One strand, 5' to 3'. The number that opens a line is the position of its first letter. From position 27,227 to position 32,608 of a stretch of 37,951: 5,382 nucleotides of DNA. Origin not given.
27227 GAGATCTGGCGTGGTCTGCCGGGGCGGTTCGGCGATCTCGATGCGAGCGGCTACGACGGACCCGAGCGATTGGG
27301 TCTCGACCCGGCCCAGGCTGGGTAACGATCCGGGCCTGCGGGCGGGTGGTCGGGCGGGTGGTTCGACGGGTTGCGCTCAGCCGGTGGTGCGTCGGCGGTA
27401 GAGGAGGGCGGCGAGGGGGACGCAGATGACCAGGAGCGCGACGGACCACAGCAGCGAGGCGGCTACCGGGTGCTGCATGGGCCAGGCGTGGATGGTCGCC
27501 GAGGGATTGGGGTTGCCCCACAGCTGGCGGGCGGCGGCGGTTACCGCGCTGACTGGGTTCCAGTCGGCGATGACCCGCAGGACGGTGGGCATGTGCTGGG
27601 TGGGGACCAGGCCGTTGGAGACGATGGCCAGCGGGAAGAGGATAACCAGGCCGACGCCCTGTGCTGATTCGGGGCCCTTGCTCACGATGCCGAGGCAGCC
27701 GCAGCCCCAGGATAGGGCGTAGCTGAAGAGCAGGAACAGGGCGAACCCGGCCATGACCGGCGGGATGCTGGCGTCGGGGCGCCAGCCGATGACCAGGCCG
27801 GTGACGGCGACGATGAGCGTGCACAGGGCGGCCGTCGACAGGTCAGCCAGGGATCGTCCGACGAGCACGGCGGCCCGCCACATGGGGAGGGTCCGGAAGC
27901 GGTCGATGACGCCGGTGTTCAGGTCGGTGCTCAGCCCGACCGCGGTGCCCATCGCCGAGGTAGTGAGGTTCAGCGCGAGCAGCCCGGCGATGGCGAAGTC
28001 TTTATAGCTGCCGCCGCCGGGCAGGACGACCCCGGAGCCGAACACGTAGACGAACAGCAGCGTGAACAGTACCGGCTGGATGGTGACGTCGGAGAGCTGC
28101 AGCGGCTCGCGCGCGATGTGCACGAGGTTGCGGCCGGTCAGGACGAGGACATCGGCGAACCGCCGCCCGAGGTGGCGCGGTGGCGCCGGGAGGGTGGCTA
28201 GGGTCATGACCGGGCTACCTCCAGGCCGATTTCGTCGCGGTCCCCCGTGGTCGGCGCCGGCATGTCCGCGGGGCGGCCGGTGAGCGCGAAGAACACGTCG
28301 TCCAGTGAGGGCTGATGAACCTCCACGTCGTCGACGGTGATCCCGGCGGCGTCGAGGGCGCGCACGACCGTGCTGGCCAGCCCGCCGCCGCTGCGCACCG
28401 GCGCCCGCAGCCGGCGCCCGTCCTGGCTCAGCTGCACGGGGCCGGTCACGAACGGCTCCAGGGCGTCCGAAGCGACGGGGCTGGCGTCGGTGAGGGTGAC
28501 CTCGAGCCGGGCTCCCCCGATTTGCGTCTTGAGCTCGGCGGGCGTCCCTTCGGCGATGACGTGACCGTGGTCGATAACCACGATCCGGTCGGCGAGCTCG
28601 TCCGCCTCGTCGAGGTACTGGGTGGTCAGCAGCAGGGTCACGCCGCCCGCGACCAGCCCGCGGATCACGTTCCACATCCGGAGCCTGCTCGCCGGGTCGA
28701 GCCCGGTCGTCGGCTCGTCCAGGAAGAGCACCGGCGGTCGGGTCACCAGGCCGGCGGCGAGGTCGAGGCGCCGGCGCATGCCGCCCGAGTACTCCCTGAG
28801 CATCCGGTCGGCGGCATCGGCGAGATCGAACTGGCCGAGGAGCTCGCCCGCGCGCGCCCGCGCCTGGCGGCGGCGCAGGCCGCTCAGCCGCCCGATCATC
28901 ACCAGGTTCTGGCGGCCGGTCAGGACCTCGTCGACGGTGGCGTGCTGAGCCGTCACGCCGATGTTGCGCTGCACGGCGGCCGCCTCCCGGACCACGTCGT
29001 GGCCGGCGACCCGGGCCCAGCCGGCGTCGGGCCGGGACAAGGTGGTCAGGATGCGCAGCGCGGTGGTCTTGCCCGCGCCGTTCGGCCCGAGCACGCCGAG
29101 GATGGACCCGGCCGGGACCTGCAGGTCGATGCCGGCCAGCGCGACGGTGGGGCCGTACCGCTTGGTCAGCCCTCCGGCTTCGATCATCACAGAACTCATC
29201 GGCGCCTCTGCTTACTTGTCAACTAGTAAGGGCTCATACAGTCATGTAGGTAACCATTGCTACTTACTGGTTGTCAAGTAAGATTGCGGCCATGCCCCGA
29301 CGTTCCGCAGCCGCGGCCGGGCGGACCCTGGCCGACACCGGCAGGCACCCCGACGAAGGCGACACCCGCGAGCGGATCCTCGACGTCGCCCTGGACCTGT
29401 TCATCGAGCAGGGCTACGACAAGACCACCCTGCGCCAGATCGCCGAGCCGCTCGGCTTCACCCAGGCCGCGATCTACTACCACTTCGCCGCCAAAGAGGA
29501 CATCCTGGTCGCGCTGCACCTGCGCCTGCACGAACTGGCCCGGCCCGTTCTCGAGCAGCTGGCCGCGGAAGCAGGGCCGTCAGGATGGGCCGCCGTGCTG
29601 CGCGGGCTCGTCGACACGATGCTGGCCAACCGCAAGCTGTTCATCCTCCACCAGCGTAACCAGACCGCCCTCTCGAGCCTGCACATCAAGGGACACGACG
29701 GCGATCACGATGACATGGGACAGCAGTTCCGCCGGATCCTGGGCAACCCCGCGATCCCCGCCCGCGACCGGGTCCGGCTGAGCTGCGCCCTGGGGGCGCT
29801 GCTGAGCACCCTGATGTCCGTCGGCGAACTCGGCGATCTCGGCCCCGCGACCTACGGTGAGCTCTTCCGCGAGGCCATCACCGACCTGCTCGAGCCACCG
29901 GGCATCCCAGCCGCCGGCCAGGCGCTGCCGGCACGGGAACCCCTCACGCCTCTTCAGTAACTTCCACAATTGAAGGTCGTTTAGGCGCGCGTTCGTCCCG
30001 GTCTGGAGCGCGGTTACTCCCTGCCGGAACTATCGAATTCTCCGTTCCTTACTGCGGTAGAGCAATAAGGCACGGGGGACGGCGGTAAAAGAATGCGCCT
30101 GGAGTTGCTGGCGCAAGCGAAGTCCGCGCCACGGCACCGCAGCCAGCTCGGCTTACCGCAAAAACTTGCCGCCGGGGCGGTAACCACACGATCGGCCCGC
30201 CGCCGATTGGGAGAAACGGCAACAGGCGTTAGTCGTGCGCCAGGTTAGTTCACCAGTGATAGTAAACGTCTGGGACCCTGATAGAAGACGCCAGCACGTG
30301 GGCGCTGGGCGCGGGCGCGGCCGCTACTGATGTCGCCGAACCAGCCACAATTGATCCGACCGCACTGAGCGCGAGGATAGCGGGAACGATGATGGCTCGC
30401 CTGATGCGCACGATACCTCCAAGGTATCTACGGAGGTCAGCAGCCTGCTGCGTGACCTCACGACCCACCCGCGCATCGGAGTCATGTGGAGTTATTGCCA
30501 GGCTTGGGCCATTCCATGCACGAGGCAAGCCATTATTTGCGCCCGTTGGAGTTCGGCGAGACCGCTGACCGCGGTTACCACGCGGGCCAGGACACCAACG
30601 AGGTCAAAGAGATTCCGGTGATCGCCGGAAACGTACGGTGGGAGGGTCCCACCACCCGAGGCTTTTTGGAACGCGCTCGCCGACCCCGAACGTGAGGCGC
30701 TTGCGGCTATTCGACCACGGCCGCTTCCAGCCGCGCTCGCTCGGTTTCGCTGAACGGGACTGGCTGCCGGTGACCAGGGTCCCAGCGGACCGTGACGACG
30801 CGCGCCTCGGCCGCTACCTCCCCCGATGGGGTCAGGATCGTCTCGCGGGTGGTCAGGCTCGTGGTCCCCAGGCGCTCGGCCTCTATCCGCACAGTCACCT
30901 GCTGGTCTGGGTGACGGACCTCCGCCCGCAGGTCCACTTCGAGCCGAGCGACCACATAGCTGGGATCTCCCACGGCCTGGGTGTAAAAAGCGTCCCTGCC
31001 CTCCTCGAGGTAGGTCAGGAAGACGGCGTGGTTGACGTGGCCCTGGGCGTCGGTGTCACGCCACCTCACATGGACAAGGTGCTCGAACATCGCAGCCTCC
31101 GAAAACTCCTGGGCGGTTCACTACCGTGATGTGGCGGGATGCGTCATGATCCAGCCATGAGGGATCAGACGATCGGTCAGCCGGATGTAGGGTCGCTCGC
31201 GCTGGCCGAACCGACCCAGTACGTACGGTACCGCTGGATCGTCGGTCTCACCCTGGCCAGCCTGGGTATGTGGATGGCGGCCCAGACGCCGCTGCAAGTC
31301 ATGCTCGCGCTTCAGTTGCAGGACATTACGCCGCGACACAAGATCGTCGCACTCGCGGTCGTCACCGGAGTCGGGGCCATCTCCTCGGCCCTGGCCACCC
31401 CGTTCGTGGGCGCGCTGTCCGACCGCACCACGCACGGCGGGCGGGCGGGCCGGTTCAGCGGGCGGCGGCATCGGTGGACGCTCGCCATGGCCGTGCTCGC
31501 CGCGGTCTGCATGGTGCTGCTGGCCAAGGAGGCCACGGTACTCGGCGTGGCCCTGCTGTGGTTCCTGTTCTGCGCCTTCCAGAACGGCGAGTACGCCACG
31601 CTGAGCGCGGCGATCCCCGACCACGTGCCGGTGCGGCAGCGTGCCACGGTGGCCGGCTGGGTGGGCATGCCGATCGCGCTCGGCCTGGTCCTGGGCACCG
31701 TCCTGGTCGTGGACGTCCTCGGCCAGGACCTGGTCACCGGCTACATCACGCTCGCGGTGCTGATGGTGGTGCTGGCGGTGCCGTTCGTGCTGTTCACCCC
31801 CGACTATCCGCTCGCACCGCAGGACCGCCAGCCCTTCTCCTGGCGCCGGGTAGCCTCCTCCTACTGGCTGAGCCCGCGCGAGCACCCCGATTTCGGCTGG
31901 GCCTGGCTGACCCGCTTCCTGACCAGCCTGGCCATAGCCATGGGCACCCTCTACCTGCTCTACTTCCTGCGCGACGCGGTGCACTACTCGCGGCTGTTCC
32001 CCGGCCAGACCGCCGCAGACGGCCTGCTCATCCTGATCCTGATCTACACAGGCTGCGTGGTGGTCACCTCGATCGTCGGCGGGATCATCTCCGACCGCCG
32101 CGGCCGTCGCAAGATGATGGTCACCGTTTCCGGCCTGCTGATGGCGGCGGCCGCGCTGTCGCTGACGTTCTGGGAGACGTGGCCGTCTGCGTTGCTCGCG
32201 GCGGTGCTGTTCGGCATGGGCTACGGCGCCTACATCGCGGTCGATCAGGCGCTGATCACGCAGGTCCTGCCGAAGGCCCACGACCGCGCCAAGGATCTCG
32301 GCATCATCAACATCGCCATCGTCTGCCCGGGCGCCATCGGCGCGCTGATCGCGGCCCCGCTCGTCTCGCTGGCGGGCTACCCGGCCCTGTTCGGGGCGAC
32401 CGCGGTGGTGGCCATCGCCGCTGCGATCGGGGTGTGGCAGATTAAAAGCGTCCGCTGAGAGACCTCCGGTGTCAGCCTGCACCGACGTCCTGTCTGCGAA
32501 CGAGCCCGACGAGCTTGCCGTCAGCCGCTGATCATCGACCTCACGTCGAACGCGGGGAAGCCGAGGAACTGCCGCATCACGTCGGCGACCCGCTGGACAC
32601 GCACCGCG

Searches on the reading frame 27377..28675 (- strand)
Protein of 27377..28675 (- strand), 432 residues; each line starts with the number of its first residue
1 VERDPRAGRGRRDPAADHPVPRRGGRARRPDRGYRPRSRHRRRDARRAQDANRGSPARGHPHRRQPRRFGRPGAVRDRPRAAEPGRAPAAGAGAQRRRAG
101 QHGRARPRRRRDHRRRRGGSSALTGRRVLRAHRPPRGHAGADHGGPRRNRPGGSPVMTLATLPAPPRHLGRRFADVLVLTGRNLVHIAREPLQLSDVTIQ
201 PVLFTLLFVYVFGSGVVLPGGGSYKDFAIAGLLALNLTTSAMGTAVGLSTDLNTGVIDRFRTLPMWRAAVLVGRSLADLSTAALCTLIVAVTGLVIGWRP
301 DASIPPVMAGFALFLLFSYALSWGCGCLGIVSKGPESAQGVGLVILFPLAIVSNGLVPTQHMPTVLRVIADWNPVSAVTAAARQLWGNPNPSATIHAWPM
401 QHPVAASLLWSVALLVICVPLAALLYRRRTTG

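Call 10: search_protein_families(library=pfam, proteins=[window:27377-28675:-], max_evalue=0.001)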
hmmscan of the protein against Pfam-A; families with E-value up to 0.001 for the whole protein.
window:27377-28675:- (432 aa): 2 families
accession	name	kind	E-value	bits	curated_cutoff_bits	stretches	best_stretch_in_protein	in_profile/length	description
PF01061.29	ABC2_membrane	-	2.4e-22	80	26.9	1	176-384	3-208/211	ABC-2 type transporter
PF12698.13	ABC2_membrane_3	-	2.5e-14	53.6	31.6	1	223-423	159-346/347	ABC-2 family transporter protein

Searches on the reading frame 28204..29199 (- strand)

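Call 10: search_protein_families(library=pfam, proteins=[window:28204-29199:-], max_evalue=0.001)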
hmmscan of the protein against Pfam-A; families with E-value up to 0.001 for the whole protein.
window:28204-29199:- (331 aa): 3 families
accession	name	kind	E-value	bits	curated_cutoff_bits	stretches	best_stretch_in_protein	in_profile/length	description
PF00005.33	ABC_tran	-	1.1e-29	104.2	25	1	22-165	2-137/137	ABC transporter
PF13304.12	AAA_21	-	4.3e-11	43.9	27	1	128-193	229-297/304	AAA domain, putative AbiEii toxin, Type IV TA system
PF13732.12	DrrA1-3_C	-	1.9e-07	32.1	27.4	1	218-304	1-78/81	ATP-binding protein DrrA1-3-like, C-terminal domain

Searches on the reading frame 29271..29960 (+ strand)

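Call 10: search_protein_families(library=pfam, proteins=[window:29271-29960:+], max_evalue=0.001)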
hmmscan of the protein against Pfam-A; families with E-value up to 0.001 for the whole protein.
window:29271-29960:+ (229 aa): 1 family
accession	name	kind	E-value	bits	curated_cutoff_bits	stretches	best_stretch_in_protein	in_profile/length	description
PF00440.29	TetR_N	-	7.7e-17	61.3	24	1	36-82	1-47/47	Bacterial regulatory proteins, tetR family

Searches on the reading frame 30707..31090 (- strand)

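Call 83: search_protein_families(library=pfam, proteins=[window:30707-31090:-], max_evalue=0.0001)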
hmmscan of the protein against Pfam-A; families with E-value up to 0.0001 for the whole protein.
window:30707-31090:- (127 aa): 3 families
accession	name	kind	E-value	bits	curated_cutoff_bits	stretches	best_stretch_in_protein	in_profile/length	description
PF13279.12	4HBT_2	-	2.6e-13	50.9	25.5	1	8-116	1-117/122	Thioesterase-like superfamily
PF03061.28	4HBT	-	6.1e-09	36.5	20.6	1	16-92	1-77/79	Thioesterase superfamily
PF20791.3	Acyl-ACP_TE_C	-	9.4e-06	26.2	21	1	3-97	9-96/101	Acyl-ACP thioesterase C-terminal domain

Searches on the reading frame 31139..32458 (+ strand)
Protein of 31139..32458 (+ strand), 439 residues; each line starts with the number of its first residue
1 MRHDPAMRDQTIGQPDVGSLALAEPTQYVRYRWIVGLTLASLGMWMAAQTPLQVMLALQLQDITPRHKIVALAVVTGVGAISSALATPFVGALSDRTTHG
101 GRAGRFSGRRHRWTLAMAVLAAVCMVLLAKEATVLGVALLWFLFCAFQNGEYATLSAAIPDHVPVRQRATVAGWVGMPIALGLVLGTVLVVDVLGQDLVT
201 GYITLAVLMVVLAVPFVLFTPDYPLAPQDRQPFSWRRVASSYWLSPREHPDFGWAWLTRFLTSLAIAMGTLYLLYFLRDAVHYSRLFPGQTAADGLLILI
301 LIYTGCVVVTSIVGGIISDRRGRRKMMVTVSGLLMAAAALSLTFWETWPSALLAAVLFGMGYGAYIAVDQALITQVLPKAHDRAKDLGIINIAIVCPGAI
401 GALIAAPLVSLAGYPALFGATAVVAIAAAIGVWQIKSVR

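Call 10: search_protein_families(library=pfam, proteins=[window:31139-32458:+], max_evalue=0.001)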
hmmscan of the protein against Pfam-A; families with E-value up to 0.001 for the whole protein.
window:31139-32458:+ (439 aa): 2 families
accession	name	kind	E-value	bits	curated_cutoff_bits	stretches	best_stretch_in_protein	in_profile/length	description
PF07690.21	MFS_1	-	2.9e-31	109.1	33.4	2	299-430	37-166/347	Major Facilitator Superfamily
PF12832.13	MFS_1_like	-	2.7e-05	23.8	25.2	1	73-405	37-358/373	MFS_1 like family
